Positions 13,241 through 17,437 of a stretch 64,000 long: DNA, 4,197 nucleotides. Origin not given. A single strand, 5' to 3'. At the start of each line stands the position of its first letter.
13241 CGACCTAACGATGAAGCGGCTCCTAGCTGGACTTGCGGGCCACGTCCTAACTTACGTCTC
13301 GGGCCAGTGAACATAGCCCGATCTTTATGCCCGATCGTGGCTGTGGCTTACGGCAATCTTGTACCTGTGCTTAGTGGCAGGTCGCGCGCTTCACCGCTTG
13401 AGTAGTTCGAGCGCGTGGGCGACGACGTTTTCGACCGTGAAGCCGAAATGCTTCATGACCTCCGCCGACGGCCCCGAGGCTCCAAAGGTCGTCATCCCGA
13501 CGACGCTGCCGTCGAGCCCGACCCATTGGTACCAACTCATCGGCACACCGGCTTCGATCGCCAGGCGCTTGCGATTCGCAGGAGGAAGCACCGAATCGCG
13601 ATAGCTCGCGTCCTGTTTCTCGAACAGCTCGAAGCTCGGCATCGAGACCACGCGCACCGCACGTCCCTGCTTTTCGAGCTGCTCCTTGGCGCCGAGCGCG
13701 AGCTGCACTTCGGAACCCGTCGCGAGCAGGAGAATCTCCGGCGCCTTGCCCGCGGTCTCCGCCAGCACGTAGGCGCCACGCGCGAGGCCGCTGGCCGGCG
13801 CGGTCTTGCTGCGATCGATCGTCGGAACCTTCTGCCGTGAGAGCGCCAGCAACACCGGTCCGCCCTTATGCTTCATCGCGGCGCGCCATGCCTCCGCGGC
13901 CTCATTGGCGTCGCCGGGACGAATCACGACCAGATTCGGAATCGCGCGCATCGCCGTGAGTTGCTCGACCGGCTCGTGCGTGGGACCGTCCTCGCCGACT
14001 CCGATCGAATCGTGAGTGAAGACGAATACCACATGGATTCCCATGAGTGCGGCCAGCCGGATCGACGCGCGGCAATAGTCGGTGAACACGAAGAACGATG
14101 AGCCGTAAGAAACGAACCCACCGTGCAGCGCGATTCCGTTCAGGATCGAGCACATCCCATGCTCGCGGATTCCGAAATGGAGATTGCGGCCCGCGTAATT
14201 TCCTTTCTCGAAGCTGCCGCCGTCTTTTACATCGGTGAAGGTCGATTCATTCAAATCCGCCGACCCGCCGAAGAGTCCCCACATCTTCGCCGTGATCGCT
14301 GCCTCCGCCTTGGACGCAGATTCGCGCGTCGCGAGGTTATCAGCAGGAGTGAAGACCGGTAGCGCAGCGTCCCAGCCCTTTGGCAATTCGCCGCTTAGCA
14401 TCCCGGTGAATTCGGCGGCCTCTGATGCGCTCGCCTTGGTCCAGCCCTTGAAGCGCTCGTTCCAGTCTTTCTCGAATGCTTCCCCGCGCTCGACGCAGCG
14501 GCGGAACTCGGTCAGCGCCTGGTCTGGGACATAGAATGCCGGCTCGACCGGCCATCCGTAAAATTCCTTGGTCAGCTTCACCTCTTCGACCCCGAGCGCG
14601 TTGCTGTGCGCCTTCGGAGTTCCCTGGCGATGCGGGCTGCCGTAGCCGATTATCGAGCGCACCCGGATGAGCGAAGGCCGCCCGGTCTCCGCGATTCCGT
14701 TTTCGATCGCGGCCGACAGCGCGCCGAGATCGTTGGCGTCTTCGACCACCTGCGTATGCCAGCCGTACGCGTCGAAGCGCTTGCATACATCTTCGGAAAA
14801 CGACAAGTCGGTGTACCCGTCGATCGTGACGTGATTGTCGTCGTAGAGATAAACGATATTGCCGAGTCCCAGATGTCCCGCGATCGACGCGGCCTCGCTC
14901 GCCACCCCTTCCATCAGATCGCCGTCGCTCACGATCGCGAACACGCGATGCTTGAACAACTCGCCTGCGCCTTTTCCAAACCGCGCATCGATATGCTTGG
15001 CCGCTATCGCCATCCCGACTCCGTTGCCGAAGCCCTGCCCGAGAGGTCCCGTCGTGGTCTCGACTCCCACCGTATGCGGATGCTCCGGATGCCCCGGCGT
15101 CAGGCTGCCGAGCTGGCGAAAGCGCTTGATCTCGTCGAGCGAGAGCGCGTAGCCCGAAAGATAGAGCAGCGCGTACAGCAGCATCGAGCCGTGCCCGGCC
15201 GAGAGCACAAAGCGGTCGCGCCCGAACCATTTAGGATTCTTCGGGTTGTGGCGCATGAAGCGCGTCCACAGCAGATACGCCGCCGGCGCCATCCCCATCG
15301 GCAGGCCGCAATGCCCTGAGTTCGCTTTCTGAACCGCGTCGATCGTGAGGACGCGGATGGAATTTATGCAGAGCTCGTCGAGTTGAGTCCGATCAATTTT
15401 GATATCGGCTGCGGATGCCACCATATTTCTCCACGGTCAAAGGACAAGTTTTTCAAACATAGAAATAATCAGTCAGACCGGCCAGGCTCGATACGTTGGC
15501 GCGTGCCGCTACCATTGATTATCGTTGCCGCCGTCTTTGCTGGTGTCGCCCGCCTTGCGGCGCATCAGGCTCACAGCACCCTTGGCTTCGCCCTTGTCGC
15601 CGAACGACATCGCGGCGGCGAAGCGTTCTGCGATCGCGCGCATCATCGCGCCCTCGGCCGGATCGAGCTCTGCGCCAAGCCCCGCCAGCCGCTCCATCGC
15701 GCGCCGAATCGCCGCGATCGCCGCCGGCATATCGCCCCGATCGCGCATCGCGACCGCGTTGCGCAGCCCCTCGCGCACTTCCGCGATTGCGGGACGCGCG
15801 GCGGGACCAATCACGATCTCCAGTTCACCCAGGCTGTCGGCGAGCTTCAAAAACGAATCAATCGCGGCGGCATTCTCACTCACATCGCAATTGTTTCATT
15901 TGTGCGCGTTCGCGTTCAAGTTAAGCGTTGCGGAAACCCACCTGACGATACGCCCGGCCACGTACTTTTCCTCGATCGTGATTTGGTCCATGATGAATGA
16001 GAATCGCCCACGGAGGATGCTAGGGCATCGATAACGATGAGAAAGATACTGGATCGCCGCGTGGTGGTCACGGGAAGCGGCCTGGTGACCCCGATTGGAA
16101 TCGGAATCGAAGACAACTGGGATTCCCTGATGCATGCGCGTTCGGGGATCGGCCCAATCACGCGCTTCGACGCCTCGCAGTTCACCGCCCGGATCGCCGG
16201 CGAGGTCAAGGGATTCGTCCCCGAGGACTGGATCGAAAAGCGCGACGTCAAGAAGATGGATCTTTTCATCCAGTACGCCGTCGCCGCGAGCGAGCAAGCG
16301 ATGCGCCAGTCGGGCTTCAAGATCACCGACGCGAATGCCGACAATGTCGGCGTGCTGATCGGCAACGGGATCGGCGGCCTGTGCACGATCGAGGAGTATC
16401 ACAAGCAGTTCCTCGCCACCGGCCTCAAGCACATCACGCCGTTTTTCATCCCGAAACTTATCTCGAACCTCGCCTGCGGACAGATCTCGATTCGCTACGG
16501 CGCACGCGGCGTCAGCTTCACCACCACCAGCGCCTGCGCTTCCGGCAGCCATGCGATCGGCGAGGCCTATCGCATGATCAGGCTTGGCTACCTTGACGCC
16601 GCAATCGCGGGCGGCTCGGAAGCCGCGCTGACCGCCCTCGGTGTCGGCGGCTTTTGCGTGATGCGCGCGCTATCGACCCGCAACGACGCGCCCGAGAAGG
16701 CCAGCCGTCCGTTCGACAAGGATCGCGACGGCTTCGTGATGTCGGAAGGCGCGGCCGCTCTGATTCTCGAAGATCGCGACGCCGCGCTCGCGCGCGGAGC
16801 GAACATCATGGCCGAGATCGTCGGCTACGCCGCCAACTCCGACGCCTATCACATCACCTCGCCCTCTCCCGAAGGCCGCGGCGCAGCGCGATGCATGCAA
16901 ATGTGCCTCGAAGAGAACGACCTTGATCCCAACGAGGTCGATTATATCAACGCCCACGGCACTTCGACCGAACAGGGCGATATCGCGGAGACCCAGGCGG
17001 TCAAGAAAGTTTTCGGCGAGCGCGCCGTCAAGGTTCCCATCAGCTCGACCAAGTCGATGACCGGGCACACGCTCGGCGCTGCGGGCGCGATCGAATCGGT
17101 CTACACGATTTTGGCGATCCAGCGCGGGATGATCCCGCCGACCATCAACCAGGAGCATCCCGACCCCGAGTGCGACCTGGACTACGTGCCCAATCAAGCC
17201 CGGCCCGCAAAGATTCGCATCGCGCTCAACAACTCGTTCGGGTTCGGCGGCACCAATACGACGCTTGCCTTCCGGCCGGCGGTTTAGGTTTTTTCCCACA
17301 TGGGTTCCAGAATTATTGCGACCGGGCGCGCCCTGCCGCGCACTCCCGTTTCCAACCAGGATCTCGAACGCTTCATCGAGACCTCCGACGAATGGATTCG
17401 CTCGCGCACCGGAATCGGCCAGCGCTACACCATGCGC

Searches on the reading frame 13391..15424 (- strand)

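Call 61: search_protein_families(library=pfam, proteins=[window:13391-15424:-], max_evalue=0.0001)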
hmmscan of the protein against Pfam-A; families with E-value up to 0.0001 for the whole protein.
window:13391-15424:- (677 aa): 4 families
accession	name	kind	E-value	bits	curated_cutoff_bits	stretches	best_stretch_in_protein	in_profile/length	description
PF00456.26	Transketolase_N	-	3.1e-132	441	22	1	16-348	2-334/334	Transketolase, thiamine diphosphate binding domain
PF02779.29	Transket_pyr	-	8.2e-50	169.3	27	1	364-534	3-173/174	Transketolase, pyrimidine binding domain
PF22613.1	Transketolase_C_1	-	1.1e-42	145.3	27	1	550-663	1-113/113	Transketolase-like TK C-terminal domain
PF02780.25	Transketolase_C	-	3.4e-17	62.9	25.9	1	559-667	7-124/124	Transketolase, C-terminal domain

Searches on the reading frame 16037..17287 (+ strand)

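Call 61: search_protein_families(library=pfam, proteins=[window:16037-17287:+], max_evalue=0.0001)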
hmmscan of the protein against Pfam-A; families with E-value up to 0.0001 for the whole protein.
window:16037-17287:+ (416 aa): 2 families
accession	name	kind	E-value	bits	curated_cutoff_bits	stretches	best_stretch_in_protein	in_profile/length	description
PF00109.32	ketoacyl-synt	-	4.4e-56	190.7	20.8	1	7-248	2-250/252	Beta-ketoacyl synthase, N-terminal domain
PF02801.28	Ketoacyl-synt_C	-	1.2e-42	145.1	20.8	1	258-372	1-118/119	Beta-ketoacyl synthase, C-terminal domain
